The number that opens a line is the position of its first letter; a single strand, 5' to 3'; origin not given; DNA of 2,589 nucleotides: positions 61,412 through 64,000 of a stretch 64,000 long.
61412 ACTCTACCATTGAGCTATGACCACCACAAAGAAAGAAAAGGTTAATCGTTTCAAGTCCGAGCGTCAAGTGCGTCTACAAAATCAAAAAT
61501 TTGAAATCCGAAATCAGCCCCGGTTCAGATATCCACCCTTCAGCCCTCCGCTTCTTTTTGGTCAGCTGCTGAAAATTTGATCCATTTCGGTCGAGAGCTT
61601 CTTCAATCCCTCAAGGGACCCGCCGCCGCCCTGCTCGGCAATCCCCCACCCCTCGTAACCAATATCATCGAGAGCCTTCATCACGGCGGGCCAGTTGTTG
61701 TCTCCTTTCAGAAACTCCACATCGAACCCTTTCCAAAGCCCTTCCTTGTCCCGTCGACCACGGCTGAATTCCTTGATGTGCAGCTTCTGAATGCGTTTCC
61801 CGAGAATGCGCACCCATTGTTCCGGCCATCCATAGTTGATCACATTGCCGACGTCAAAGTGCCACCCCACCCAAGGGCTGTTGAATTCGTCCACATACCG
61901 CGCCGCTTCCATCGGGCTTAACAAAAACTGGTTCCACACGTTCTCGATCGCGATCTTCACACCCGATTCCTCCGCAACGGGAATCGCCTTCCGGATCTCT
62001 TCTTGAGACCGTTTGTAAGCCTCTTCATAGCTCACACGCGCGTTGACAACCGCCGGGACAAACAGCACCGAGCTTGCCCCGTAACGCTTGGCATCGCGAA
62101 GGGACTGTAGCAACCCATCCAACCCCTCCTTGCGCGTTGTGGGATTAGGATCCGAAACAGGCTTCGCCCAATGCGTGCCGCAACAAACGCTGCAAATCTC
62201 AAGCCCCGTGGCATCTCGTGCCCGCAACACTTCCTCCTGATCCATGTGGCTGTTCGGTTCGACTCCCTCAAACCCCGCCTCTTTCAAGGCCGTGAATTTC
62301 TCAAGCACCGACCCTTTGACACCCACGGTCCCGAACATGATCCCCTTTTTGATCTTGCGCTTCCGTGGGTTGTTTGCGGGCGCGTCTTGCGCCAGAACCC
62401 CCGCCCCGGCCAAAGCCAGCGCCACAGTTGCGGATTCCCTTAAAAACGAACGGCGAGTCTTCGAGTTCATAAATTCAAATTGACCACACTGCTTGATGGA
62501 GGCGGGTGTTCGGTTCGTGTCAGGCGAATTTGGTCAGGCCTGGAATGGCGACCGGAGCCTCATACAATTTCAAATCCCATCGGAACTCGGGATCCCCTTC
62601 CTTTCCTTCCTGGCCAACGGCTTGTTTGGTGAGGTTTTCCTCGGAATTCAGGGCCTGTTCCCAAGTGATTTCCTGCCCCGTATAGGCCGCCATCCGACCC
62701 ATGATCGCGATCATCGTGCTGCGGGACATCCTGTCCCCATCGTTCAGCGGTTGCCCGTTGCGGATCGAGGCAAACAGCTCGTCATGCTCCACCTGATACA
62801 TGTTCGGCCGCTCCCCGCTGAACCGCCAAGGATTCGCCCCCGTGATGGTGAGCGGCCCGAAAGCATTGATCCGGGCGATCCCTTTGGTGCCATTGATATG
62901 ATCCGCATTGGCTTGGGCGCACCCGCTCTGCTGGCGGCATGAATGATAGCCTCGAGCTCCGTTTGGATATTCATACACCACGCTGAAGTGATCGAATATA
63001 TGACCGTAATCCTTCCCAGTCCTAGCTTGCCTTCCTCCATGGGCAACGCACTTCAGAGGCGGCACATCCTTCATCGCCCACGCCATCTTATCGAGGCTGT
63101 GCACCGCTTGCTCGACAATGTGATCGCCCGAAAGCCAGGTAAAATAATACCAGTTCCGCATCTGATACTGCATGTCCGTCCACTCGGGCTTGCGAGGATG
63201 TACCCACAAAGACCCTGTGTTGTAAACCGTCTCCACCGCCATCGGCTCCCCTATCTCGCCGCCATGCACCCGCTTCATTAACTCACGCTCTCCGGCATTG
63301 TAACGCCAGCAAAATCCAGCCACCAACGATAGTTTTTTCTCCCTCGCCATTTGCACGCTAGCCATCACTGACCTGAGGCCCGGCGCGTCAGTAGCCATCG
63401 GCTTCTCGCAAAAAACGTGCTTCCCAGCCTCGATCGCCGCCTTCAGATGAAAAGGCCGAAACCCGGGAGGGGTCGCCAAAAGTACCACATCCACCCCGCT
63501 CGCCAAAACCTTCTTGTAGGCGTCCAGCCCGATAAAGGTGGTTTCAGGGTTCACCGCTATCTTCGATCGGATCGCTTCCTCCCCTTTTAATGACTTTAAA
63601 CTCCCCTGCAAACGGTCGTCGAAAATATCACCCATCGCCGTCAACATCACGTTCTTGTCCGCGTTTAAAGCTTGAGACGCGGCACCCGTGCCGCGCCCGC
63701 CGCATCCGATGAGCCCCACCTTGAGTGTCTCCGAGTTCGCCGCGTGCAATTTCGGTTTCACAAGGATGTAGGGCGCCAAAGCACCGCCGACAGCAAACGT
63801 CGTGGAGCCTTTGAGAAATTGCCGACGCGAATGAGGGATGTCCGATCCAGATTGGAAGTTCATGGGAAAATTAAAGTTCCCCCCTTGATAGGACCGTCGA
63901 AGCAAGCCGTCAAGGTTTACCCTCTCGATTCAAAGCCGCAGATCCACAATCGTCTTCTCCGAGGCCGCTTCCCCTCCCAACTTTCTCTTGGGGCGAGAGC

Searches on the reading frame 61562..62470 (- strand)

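Call 87: search_protein_families(library=pfam, proteins=[window:61562-62470:-], max_evalue=0.0001)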
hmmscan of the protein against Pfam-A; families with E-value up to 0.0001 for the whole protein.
window:61562-62470:- (302 aa): 1 family
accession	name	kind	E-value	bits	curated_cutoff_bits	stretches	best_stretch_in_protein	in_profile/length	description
PF01261.30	AP_endonuc_2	-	1.3e-42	146.7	31.1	1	59-280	1-229/249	Xylose isomerase-like TIM barrel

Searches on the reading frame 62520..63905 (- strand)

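Call 87: search_protein_families(library=pfam, proteins=[window:62520-63905:-], max_evalue=0.0001)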
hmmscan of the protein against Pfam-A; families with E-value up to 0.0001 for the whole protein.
window:62520-63905:- (461 aa): 2 families
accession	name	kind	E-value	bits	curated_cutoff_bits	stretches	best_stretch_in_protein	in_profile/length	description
PF01408.29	GFO_IDH_MocA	-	1.3e-12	48.9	24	1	61-196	1-118/120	Oxidoreductase family, NAD-binding Rossmann fold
PF22725.1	GFO_IDH_MocA_C3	-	1.7e-09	38.1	27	1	208-344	3-123/124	GFO/IDH/MocA C-terminal domain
